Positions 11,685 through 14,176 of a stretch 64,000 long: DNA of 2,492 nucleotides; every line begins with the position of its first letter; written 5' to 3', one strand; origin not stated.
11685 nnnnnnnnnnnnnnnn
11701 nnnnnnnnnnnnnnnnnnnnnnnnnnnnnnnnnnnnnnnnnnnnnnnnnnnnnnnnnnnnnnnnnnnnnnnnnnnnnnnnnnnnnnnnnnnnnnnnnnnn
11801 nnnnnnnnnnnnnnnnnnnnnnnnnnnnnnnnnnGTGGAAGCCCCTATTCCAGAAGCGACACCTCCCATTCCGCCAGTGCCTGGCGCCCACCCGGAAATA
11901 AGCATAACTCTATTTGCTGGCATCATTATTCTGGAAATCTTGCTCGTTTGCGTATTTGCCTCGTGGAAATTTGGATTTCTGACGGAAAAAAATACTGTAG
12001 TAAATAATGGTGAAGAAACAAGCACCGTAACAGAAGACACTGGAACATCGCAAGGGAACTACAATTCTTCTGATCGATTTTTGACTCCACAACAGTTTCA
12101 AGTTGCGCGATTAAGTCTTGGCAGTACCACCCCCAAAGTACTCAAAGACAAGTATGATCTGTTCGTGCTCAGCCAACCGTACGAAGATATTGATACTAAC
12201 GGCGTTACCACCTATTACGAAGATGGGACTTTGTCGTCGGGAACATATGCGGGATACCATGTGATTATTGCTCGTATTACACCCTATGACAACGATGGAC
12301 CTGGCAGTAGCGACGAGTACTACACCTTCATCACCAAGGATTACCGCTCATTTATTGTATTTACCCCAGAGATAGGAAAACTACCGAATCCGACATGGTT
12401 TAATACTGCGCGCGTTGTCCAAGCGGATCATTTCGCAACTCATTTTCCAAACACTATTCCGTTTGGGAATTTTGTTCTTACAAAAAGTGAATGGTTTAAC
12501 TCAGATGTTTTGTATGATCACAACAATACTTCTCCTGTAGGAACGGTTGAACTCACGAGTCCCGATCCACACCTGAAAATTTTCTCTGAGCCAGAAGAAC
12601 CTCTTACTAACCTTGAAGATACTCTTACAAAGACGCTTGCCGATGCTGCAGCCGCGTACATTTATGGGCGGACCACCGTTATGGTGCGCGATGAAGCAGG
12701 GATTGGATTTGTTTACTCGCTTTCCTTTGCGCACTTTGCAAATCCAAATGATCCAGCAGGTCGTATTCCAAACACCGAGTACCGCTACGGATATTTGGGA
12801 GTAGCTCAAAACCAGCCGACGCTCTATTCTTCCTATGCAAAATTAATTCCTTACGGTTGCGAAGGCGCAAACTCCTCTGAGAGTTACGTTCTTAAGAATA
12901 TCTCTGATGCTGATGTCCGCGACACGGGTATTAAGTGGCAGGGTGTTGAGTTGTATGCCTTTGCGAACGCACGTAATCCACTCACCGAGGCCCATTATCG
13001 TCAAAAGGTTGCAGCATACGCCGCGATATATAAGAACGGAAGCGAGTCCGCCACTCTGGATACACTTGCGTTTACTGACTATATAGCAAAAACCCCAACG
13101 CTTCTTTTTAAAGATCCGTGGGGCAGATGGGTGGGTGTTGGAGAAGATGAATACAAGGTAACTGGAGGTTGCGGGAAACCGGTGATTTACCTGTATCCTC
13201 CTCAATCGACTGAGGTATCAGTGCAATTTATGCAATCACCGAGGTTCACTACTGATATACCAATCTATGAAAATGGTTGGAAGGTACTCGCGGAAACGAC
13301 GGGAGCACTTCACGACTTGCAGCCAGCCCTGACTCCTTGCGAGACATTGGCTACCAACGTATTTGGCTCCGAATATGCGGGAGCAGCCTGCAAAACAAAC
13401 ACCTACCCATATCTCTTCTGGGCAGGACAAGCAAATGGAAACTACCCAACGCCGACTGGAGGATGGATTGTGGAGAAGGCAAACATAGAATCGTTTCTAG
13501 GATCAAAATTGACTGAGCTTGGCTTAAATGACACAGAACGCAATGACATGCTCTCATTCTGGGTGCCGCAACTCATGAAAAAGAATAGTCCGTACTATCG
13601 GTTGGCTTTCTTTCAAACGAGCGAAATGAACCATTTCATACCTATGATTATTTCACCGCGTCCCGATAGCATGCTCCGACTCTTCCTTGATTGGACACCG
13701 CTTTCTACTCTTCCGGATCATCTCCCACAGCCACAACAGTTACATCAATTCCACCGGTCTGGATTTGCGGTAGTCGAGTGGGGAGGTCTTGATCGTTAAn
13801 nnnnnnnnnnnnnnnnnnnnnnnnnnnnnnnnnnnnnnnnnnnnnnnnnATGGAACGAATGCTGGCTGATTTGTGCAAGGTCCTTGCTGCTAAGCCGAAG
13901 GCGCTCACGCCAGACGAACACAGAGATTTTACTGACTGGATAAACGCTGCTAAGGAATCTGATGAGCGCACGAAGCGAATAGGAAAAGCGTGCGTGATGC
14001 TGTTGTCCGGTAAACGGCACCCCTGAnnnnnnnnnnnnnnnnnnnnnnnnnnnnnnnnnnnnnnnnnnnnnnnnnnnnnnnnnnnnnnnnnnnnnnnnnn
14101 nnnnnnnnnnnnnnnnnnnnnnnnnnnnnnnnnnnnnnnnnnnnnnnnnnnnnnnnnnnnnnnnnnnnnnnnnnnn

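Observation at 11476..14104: Diverged direct duplication of a gene 5' end (with its leaderless promoter) flanking a 2.5-kb insert carrying an orphan exported protein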

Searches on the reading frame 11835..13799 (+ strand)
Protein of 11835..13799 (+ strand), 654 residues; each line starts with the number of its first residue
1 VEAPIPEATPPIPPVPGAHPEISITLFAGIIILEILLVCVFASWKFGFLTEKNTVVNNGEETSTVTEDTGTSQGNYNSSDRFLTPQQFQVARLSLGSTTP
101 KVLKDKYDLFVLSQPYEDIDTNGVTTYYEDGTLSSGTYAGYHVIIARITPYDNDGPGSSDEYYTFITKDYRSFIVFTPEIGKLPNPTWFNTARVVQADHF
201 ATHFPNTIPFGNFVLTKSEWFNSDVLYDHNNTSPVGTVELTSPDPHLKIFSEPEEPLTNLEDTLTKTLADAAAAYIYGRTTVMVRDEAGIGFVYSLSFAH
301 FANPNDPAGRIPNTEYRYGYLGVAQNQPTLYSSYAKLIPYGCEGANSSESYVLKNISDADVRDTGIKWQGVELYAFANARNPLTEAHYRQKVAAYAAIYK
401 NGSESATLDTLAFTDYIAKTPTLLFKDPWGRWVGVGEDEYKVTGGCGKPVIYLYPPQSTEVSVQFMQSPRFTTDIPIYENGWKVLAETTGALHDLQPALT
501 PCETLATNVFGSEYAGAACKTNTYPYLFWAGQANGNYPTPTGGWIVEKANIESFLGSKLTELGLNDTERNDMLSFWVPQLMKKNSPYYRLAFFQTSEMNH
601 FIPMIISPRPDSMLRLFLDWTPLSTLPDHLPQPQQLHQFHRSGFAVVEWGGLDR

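Call 6: search_protein_families(library=pfam, proteins=[window:11835-13799:+], max_evalue=0.01)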
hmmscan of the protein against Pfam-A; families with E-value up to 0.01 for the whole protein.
window:11835-13799:+ (654 aa): 0 families

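Call 7: search_protein_families(library=ncbifam, proteins=[window:11835-13799:+], max_evalue=0.01)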
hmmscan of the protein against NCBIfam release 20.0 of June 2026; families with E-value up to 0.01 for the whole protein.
window:11835-13799:+ (654 aa): 0 families

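Call 9: find_encoding_contigs(protein=window:11835-13799:+, flank=10000, max_places=10)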
Protein window:11835-13799:+ (654 aa): no gene with exactly this product is on record in the collection.

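Call 13: find_homologous_proteins(query=window:11835-13799:+)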
Query window:11835-13799:+ (654 aa): 213 proteins with E <= 0.001 among 8000 candidates; the best 120 are listed.
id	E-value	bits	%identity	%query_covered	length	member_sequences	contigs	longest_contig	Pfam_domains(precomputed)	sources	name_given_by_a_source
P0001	0.0e+0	1533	100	100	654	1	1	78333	-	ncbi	-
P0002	2.7e-182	626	47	100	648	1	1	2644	-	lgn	-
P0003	1.1e-177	611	48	91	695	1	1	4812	-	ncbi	-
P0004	2.0e-172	593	46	97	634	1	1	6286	-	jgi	jgi:hypothetical protein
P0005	4.0e-166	573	46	97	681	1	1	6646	-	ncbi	-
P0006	2.0e-133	464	42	87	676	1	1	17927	-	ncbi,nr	ncbi:MAG: hypothetical protein JWN90_194 [Parcubacteria group bacterium]|nr:hypothetical protein [Pa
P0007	4.6e-130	453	39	96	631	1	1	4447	-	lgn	-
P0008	5.8e-130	453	44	83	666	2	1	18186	-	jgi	jgi:hypothetical protein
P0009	7.8e-126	439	41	85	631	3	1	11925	-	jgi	-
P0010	9.4e-120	419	37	96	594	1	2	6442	-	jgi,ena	jgi:hypothetical protein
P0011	1.1e-119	419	41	85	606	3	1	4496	-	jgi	jgi:hypothetical protein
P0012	1.2e-119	419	43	80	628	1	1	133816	-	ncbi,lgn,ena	-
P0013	1.3e-119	419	42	84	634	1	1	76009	-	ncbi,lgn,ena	-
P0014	8.2e-119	416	39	85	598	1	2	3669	-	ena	-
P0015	4.7e-118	414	40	81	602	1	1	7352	-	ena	-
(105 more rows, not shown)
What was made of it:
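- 11835..13799 (+): 654-aa protein anchored by an N-terminal TM helix (residues 25-47). It belongs to a Patescibacteria-wide family of unknown function. 213 homologues (call 13).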

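Call 14: find_encoding_contigs(protein=P0001, flank=10000, max_places=5)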
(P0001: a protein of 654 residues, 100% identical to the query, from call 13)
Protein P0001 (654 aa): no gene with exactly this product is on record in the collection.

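Call 15: find_encoding_contigs(protein=P0003, flank=6000, max_places=3)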
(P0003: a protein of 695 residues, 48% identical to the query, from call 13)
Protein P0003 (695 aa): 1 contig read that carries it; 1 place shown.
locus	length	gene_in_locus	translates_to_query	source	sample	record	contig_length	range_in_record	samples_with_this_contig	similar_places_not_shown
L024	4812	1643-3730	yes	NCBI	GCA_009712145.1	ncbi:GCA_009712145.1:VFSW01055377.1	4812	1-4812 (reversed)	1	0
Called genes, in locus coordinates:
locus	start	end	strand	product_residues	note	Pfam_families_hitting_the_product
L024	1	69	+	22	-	?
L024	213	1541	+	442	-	PF19335:HMBD, PF03773:ArsP_1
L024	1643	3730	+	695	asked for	-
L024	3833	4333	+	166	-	-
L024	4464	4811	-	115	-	?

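Call 16: find_encoding_contigs(protein=P0005, flank=6000, max_places=3)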
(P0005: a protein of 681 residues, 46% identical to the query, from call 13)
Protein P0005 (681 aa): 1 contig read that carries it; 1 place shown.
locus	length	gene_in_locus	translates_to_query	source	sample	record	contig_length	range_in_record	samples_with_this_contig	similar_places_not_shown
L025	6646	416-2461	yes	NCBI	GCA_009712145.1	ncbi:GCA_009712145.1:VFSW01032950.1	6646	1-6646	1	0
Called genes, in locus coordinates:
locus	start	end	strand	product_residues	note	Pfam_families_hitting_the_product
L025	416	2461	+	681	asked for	-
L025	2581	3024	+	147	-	PF07681:DoxX, PF13564:DoxX_2 (weak)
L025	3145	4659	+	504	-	PF25954:Beta-barrel_RND_2 (weak), PF25990:Beta-barrel_YknX (weak), PF25989:YknX_C (weak)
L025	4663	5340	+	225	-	PF25954:Beta-barrel_RND_2 (faint), PF25990:Beta-barrel_YknX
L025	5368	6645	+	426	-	?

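Call 17: find_encoding_contigs(protein=P0004, flank=6000, max_places=3)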
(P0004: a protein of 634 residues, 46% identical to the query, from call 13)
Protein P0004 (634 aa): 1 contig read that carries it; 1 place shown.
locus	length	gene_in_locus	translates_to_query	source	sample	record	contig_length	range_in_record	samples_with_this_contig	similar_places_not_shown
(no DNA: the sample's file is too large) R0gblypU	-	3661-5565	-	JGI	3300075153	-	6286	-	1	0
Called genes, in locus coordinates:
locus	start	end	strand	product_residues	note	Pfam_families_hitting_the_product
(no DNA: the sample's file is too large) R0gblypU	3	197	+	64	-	?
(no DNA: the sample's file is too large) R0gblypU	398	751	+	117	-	PF04977:DivIC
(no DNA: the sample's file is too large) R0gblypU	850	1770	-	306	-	-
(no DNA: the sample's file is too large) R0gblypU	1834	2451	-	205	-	-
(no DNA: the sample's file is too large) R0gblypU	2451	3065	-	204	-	-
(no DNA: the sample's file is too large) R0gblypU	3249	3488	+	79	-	PF00462:Glutaredoxin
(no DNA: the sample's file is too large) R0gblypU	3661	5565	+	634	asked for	-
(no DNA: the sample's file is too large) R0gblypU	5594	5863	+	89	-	-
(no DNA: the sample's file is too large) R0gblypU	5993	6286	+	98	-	?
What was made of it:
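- Tried and rejected: The contexts of three 654-aa homologues differ from each other and from this locus (calls 15-17), so there is no conserved cassette.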

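Call 34: search_protein_families(library=phrogs, proteins=[window:11835-13799:+], max_evalue=0.01)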
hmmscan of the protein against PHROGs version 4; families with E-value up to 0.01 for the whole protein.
window:11835-13799:+ (654 aa): 0 families

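Call 35: find_related_loci(query=window:11835-13799:+, collection=viral_contigs, flank=8000)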
Query window:11835-13799:+ (654 aa) in viral_contigs; peptide patterns used: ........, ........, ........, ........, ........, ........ (x = any residue, [..] = any of these).
1 stretches matched a pattern; 1 encode a relative of the query (tblastn E <= 1e-3); 1 distinct loci.
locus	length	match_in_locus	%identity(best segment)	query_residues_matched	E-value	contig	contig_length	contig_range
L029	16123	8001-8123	42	220-261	8e-4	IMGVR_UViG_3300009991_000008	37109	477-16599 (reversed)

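Call 45: predict_structure(alignment_id=A2)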
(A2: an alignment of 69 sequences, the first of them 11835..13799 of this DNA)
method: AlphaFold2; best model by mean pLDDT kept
length: 654 residues; sequences in the alignment: 69
mean_pLDDT: 82.5   pTM: 0.73
mean pLDDT of the five models: 82.5, 81.5, 80.8, 80.0, 79.9
residues with pLDDT >= 90: 332; 70-90: 176; 50-70: 96; < 50: 50
segments of 3 or more residues with pLDDT < 50: 16-23, 49-64, 66-71, 153-157, 402-406
pLDDT, mean of each block of 10 residues (from residue 1): 52 49 60 84 59 39 46 70 94 80 87 62 78 95 89 52 95 95 94 96 92 88 60 84 96 73 76 92 90 90 70 54 80 83 58 96 94 97 92 71 53 93 96 91 70 98 88 91 97 97 87 91 96 77 94 98 97 94 94 89 88 94 91 93 96 80
secondary structure, 60 per line:
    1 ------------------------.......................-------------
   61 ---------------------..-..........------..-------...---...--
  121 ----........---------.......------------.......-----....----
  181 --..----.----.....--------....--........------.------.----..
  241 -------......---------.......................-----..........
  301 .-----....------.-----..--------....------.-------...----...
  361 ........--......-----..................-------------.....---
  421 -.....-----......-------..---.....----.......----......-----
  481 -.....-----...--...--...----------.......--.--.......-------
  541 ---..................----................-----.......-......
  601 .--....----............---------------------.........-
elements in order: H25-47 H85-94 E110-112 E125-132 E142-148 E161-167 E173-176 E194-198 E207-210 E213-220 E248-253 H263-275 E276-285 E291-298 E333-336 E351-353 E361-368 E371-376 H382-399 H413-417 E422-426 E432-437 E450-454 E459-465 E470-475 E482-486 E492-494 H515-521 E527-533 E544-547 H548-561 H566-581 E587-593 H595-601 E604-607 E612-623 E645-653
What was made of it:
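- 11835..13799 (+): AlphaFold2 pLDDT 82.5 (call 45).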

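Call 48: fold_search(model_id=the predicted structure, library=pdb)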
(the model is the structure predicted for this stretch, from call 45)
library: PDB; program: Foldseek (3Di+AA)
matches with E <= 10: 225; with E <= 0.001: 0
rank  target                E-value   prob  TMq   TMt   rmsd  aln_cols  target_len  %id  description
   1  7bwc_A                3.2e-02  0.07  0.08  0.11  21.8       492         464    8  Bombyx mori GH32 beta-fructofuranosidase BmSUC1 mutant D63A in complex with sucrose (released 2020-11-04)
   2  7bwb                  4.5e-02  0.08  0.10  0.13  21.6       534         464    6  Bombyx mori GH32 beta-fructofuranosidase BmSUC1 (released 2020-11-04)
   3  6num                  1.2e-01  0.06  0.11  0.13  22.7       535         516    6  The structure of GH32 from Bifidobacteium adolescentis (released 2020-02-05)
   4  5fix_A                1.7e-01  0.02  0.08  0.08  22.7       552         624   10  Structure of D80A-fructofuranosidase from Xanthophyllomyces dendrorhous complexed with sucrose (released 2016-02-10)
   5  5ann_A                1.9e-01  0.03  0.10  0.10  22.4       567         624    9  Structure of fructofuranosidase from Xanthophyllomyces dendrorhous (released 2016-02-10)
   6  8bes_A                2.1e-01  0.04  0.09  0.10  22.9       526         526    9  Structure of D188A-fructofuranosidase from Rhodotorula dairenensis in complex with fructose (released 2022-12-28)
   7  3pig_B                2.2e-01  0.04  0.09  0.10  21.8       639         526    6  beta-fructofuranosidase from Bifidobacterium longum (released 2011-04-27)
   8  3pig_A                2.5e-01  0.04  0.08  0.10  22.7       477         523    6  beta-fructofuranosidase from Bifidobacterium longum (released 2011-04-27)
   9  4uxg_A                2.7e-01  0.04  0.06  0.09  33.0       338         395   12  Crystal structure of the carboxy-terminal region of the bacteriophage T4 proximal long tail fibre protein gp34, R32 na (released 2015-09-30)
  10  6xyw_Bd               2.9e-01  0.13  0.08  0.18  15.6       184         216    8  Structure of the plant mitochondrial ribosome (released 2020-04-15)
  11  2j04_B                2.9e-01  0.03  0.08  0.10  22.1       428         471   10  The tau60-tau91 subcomplex of yeast transcription factor IIIC (released 2006-10-23)
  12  6r3r                  3.0e-01  0.02  0.08  0.10  22.3       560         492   10  First crystal structure of endo-levanase BT1760 from Bacteroides thetaiotaomicron (released 2019-06-19)
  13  8ffz_E                3.5e-01  0.02  0.07  0.09  21.4       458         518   10  TFIIIA-TFIIIC-Brf1-TBP complex bound to 5S rRNA gene (released 2023-06-21)
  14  4uxg_I                3.7e-01  0.03  0.06  0.09  32.6       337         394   12  Crystal structure of the carboxy-terminal region of the bacteriophage T4 proximal long tail fibre protein gp34, R32 na (released 2015-09-30)
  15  7ey7_s                3.7e-01  0.02  0.08  0.07  22.0       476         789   11  bacteriophage T7 tail complex (released 2021-09-22)
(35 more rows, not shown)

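Call 54: search_solved_structures(query=A2, max_evalue=1)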
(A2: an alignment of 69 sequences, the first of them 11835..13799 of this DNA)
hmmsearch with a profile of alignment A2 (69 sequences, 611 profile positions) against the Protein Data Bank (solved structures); distinct sequences matched with E-value up to 1: 1.
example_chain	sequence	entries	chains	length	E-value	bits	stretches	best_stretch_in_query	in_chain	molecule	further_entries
9bh5_CZ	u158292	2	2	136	0.23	13.7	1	102-206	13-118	Large ribosomal subunit protein eL27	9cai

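Call 55: fold_search(model_id=the predicted structure, library=viral)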
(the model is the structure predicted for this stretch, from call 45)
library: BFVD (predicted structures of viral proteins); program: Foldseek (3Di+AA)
matches with E <= 10: 183; with E <= 0.001: 1
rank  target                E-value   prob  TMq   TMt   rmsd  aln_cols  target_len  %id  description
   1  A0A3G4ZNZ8            5.4e-08  1.00  0.23  0.36   4.6       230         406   16  Uncharacterized protein [Terrestrivirus sp.]
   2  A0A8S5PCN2            5.7e-02  0.02  0.04  0.04  41.3       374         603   12  Trimeric coiled-coil viral fiber [Siphoviridae sp. ctFSL3]
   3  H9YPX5                1.2e-01  0.20  0.06  0.17  27.4       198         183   17  (no name in the UniProt tables at hand)
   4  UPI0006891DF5         1.4e-01  0.06  0.06  0.08  32.9       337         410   12  (no name look-up for this kind of identifier)
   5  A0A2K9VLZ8            2.2e-01  0.06  0.06  0.06  20.9       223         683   15  Distal long tail fiber subunit [Shigella phage Sf25]
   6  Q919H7                3.1e-01  0.05  0.07  0.12  21.2       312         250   11  Uncharacterized protein [Culex nigripalpus nucleopolyhedrovirus (isolate Florida/1997)]
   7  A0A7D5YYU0            3.3e-01  0.04  0.09  0.08  22.1       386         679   11  (no name in the UniProt tables at hand)
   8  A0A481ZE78            4.0e-01  0.03  0.08  0.09  23.6       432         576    8  Uncharacterized protein [Pithovirus LCPAC404]
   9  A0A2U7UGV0            4.2e-01  0.03  0.09  0.10  27.0       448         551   10  F-box domain containing protein [Pandoravirus macleodensis]
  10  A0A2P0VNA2            4.9e-01  0.01  0.06  0.05  30.0       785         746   10  Uncharacterized protein [Tetraselmis virus 1]
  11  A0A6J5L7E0            5.2e-01  0.04  0.07  0.05  23.4       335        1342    9  Regulator of chromosome condensation, RCC1 [uncultured Caudovirales phage]
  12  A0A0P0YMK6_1          6.0e-01  0.04  0.06  0.05  18.6       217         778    8  (no name in the UniProt tables at hand)
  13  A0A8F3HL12            6.0e-01  0.04  0.08  0.06  24.8       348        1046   11  Phage tail fiber protein [Escherichia phage vB_EcoM-ZQ3]
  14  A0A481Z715            6.0e-01  0.03  0.07  0.08  16.6       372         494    7  Uncharacterized protein [Pithovirus LCPAC104]
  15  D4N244                7.8e-01  0.11  0.07  0.16  13.9       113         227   12  ORF7 [Lymantria xylina multiple nucleopolyhedrovirus]
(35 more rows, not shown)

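Call 66: search_dna_similar(query=window:11835-13799:+, collection=plasmids, mode=protein, max_rows=5)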
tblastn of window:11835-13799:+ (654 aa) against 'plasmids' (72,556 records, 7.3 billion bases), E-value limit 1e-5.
Records with a match: 1; places in all: 1; records where one place covers at least 80% of the query: 0.
Best place of each record, by identity: <60% 1.
By first word of the organism name: Ruminococcus 1.
By predicted mobility (MOB-suite, as given by PLSDB): conjugative 1.
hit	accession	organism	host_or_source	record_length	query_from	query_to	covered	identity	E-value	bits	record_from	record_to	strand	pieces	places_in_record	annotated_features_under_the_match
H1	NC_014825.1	Ruminococcus albus 7 = DSM 20455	-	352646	446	651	31%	34.3%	5e-19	100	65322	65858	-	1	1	BspA family leucine-rich repeat surface protein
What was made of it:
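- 11835..13799 (+): The C-terminal 446-651 is 34% identical to part of a BspA-family surface protein (call 66).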

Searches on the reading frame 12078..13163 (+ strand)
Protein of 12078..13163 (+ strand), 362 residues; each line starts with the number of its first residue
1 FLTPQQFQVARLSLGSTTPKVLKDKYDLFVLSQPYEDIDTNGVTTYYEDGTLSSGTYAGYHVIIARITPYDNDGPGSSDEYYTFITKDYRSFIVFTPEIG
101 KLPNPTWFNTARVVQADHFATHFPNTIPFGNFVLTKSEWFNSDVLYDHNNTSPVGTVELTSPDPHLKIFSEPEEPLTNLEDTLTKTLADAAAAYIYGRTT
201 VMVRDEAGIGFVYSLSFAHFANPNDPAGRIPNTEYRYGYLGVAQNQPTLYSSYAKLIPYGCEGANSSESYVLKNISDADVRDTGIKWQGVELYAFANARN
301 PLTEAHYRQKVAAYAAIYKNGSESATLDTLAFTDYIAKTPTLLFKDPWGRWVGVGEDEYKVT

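Call 68: search_protein_families(library=pfam, proteins=[window:12078-13163:+], max_evalue=10)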
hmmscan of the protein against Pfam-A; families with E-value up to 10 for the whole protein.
seq(362 aa): 0 families

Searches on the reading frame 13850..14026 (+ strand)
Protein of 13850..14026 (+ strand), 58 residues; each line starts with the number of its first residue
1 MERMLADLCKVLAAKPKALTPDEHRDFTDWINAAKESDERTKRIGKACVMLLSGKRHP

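Call 6: search_protein_families(library=pfam, proteins=[window:13850-14026:+], max_evalue=0.01)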
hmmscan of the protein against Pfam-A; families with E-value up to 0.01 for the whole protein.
window:13850-14026:+ (58 aa): 1 family
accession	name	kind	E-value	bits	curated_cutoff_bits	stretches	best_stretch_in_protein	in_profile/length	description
PF13376.11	OmdA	-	7.1e-08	32.7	25.6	1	17-54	23-60/60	Bacteriocin-protection, YdeI or OmpD-Associated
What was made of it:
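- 13850..14026 (+): 58-aa OmdA/YdeI-domain ORF. PF13376, E 7e-8, above the gathering score (call 6).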

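Call 7: search_protein_families(library=ncbifam, proteins=[window:13850-14026:+], max_evalue=0.01)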
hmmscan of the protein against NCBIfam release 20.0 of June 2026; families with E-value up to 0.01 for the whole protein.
window:13850-14026:+ (58 aa): 0 families

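Call 31: search_protein_representatives(protein=window:13850-14026:+)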
Query: 58 residues. Proteins with E-value up to 0.001 (for the whole library): 54; up to 1e-10: 11; up to 1e-30: 1. The best 54 are listed.
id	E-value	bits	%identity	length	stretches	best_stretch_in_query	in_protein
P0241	2.2e-32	124.4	100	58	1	1-58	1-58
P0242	2.9e-16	73.9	48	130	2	5-58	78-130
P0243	3.6e-16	73.6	52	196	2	10-58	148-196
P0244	5.4e-16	73.1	51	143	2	5-58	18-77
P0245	9.8e-14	66.0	49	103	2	14-58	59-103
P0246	2.4e-13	64.8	46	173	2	17-58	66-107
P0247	1.8e-12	62.1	49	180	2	10-58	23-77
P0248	3.7e-12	61.1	47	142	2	14-58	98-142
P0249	2.4e-11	58.6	41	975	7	5-44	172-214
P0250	2.6e-11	58.4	41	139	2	15-58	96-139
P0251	5.6e-11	57.4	49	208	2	17-58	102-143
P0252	5.9e-10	54.2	47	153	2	17-58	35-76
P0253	1.0e-09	53.5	45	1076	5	19-41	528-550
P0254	1.3e-09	53.1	61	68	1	5-58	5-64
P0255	4.1e-09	51.6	40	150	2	13-55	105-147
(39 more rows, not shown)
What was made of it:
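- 13850..14026 (+): Relatives include stand-alone proteins of 58-75 aa and C-termini of proteins of 100-200 aa (call 31).
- On OmdA/YdeI domain (the 58-aa ORF): Relatives are listed in call 31.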

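Call 34: search_protein_families(library=phrogs, proteins=[window:13850-14026:+], max_evalue=0.01)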
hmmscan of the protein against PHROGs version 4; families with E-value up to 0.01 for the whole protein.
window:13850-14026:+ (58 aa): 0 families
